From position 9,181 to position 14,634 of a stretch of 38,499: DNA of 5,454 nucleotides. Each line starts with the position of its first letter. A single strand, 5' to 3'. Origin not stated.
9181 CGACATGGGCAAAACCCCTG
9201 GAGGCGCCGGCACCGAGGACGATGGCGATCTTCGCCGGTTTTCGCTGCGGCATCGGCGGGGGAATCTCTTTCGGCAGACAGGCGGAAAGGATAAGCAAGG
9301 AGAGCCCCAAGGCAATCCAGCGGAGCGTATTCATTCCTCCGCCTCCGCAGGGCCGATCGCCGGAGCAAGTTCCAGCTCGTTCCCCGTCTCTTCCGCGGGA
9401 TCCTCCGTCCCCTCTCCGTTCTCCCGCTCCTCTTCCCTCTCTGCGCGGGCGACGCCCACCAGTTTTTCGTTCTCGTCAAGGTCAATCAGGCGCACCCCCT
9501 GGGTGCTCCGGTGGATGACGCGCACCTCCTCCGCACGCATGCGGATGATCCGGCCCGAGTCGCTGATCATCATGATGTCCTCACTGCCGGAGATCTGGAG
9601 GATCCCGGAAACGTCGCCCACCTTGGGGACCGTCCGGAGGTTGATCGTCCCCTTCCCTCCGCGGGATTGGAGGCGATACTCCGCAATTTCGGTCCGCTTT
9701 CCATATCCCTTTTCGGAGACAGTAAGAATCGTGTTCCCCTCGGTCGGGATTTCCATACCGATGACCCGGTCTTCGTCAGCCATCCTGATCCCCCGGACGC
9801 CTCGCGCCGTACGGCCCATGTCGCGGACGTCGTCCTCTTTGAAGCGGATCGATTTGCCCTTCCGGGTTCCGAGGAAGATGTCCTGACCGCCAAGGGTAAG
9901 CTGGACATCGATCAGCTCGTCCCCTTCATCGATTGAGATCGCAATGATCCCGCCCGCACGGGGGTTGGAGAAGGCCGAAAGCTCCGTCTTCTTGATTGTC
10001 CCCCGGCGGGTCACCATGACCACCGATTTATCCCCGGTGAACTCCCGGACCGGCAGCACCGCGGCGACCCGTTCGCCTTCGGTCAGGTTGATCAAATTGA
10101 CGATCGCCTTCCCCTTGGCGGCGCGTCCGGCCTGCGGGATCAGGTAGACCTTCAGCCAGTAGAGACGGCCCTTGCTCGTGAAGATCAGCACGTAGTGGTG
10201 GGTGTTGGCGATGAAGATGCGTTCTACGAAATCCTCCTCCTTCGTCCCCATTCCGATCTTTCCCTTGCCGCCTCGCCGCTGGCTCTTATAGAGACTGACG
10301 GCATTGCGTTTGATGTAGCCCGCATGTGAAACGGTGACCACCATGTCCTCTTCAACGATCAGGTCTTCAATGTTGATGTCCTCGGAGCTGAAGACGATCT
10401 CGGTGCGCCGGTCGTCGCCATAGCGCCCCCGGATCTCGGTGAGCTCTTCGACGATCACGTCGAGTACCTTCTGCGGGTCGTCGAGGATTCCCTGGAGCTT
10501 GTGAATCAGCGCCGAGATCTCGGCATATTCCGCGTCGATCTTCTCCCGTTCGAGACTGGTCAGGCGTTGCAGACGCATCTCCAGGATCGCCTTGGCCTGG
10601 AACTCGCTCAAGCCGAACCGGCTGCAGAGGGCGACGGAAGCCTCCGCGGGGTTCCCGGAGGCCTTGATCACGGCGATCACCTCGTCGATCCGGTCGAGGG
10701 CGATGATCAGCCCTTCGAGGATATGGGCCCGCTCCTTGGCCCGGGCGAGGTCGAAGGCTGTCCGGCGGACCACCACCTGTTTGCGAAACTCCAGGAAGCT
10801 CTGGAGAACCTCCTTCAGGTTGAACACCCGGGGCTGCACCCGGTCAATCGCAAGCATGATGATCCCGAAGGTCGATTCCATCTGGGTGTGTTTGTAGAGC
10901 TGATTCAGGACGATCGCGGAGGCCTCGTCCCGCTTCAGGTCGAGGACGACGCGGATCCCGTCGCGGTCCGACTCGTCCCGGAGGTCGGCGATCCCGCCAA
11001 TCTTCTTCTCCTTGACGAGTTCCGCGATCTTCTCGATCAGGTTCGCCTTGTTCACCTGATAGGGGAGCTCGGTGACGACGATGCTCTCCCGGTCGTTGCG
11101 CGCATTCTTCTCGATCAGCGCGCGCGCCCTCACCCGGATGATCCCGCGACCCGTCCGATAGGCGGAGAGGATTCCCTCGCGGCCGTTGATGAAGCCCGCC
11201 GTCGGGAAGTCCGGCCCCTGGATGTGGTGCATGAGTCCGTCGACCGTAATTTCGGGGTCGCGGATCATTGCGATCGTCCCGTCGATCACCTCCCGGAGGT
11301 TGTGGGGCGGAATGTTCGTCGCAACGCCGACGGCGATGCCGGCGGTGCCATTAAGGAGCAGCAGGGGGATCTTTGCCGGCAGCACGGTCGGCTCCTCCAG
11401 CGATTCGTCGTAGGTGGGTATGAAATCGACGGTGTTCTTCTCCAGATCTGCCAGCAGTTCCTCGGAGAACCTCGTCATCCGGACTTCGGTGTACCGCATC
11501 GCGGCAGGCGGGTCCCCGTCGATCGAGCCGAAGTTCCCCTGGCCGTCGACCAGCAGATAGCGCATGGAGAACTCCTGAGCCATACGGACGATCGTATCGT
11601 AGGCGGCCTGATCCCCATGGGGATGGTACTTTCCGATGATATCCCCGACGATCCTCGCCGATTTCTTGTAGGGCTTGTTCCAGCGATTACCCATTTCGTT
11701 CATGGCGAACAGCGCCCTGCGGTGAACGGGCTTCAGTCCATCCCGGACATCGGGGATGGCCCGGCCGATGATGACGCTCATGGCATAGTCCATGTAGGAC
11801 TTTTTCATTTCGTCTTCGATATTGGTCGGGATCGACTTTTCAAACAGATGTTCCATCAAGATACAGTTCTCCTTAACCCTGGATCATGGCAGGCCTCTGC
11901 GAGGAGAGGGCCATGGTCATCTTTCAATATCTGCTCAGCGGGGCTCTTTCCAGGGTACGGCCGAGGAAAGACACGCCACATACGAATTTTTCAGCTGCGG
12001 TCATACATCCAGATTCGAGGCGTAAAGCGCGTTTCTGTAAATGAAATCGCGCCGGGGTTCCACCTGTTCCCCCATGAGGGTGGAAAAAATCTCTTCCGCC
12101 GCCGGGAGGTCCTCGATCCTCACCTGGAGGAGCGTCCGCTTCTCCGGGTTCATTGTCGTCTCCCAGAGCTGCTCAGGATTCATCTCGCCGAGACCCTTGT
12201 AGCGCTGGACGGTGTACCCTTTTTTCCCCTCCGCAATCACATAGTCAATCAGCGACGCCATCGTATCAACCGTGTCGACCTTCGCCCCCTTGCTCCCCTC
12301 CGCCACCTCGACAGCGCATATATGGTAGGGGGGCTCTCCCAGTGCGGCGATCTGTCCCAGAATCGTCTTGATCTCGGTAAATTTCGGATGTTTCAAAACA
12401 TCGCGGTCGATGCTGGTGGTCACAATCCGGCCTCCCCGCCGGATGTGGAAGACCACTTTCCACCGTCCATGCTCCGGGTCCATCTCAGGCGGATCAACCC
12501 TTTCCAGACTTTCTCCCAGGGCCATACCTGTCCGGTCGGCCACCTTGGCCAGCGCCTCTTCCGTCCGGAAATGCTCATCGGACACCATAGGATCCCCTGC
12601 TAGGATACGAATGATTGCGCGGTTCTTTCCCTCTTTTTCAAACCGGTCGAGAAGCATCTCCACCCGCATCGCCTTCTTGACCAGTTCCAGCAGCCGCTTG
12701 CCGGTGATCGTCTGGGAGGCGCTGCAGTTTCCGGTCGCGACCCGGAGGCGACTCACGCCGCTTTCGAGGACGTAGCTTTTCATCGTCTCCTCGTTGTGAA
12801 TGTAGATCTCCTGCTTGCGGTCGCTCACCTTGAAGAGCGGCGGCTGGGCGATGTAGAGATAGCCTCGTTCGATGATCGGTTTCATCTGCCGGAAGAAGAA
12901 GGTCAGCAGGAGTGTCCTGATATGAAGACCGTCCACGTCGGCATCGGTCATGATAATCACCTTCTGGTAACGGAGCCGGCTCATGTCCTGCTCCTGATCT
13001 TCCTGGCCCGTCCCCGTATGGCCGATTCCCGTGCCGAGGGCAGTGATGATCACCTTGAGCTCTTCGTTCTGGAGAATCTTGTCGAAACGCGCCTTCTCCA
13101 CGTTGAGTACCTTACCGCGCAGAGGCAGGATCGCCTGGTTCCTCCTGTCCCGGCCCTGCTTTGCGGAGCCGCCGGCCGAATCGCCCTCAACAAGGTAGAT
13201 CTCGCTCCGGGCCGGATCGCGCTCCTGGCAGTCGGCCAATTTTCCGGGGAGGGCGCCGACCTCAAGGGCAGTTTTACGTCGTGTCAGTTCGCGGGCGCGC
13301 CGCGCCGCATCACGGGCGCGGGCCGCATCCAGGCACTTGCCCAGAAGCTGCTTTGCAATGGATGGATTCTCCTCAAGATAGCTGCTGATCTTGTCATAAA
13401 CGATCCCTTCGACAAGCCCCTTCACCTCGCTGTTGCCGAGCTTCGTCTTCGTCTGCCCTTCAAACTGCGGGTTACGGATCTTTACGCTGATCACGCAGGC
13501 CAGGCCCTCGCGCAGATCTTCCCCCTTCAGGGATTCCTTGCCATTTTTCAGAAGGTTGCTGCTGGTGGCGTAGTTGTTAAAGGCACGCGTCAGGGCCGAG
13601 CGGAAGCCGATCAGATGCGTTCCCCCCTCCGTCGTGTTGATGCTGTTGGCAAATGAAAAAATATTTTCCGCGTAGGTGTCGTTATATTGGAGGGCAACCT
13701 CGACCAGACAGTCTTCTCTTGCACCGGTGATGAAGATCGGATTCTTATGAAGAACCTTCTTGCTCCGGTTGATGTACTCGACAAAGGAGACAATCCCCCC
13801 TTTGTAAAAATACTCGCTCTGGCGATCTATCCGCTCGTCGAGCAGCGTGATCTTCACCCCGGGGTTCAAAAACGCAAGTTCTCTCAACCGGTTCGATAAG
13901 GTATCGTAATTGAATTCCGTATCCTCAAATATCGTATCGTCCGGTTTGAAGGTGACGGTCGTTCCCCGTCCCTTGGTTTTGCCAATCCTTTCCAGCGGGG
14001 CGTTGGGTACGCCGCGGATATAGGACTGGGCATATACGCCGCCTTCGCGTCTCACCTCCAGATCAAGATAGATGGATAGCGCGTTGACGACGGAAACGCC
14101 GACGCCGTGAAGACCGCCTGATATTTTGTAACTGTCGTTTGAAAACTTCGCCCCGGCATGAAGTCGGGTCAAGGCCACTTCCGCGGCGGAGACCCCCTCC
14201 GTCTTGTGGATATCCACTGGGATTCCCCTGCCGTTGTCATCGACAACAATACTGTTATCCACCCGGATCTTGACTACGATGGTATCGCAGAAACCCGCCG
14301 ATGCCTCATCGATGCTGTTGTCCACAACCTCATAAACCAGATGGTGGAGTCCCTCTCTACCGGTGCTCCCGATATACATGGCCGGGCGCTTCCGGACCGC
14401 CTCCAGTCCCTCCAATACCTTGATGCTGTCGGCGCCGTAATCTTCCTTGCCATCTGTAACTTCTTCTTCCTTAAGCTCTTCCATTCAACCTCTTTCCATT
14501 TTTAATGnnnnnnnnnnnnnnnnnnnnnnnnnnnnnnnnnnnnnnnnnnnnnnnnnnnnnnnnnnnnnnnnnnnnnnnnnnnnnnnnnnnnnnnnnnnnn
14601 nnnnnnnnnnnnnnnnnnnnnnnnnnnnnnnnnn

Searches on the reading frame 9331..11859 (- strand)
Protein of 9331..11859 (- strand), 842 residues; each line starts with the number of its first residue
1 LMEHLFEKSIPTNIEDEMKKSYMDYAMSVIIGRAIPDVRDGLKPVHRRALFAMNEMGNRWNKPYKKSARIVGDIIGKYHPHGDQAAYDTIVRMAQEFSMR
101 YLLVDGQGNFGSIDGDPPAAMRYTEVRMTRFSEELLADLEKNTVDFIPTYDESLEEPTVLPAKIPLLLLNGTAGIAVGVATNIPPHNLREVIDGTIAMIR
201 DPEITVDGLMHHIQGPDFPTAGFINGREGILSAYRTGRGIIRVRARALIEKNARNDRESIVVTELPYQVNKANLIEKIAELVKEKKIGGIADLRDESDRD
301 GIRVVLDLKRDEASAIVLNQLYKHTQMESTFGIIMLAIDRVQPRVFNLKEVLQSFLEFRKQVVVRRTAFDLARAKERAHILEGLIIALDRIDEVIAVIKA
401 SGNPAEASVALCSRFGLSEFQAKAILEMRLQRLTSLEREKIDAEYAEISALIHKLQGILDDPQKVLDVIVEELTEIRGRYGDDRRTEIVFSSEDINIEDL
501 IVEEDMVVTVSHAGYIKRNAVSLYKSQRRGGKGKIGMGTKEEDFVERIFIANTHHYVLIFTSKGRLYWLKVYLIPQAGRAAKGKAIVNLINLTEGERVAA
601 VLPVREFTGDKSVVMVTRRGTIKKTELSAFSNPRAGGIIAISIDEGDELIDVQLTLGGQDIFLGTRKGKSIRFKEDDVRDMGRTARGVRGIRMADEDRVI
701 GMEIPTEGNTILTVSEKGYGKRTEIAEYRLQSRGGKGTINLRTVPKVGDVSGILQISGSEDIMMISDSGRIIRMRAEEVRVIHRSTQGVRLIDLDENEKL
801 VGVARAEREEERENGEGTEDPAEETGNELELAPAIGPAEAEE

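Call 53: search_protein_families(library=pfam, proteins=[window:9331-11859:-], max_evalue=0.00001)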
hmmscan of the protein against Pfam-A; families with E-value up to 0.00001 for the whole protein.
window:9331-11859:- (842 aa): 2 families
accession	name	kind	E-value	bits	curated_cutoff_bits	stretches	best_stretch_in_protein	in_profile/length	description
PF00521.26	DNA_topoisoIV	-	2.3e-163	544.5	31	1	33-473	1-431/432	DNA gyrase/topoisomerase IV, subunit A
PF03989.18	DNA_gyraseA_C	-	3.8e-77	254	27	6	760-805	1-46/48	DNA gyrase C-terminal domain, beta-propeller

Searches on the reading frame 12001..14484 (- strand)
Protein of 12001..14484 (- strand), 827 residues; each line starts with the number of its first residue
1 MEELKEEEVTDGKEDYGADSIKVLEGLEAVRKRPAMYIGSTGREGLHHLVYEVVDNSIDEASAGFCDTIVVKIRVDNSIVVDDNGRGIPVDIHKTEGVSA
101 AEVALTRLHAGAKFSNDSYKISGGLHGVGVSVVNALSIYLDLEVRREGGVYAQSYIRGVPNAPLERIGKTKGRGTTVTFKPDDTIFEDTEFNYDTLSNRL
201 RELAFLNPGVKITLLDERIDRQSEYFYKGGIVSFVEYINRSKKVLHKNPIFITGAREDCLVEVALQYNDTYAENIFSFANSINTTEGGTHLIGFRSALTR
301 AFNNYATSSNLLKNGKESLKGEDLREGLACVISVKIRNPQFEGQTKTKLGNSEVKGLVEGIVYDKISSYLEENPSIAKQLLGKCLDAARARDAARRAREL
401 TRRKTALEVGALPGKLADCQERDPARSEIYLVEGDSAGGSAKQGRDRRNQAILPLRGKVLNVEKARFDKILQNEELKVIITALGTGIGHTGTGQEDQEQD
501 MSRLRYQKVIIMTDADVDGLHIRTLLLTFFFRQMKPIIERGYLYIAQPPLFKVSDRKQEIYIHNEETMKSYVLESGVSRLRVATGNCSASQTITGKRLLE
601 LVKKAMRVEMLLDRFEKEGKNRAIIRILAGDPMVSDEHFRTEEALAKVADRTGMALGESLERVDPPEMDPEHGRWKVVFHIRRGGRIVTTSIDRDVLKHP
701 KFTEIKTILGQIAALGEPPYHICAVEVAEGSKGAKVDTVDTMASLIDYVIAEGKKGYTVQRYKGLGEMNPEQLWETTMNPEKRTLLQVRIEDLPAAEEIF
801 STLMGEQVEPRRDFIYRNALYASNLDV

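Call 53: search_protein_families(library=pfam, proteins=[window:12001-14484:-], max_evalue=0.00001)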
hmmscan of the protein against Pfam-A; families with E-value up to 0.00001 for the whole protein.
window:12001-14484:- (827 aa): 4 families
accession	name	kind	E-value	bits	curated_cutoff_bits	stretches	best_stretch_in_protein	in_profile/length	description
PF00204.31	DNA_gyraseB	-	1.6e-63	213.7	27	1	230-399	1-172/173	DNA gyrase B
PF00986.26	DNA_gyraseB_C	-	1.2e-31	109.1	29.8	1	754-815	1-62/63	DNA gyrase B subunit, carboxyl terminus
PF02518.31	HATPase_c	-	2.6e-17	63.7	26.4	1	44-183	4-109/111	Histidine kinase-, DNA gyrase B-, and HSP90-like ATPase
PF01751.28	Toprim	-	7.6e-17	61.7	23.1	1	428-547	1-95/96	Toprim domain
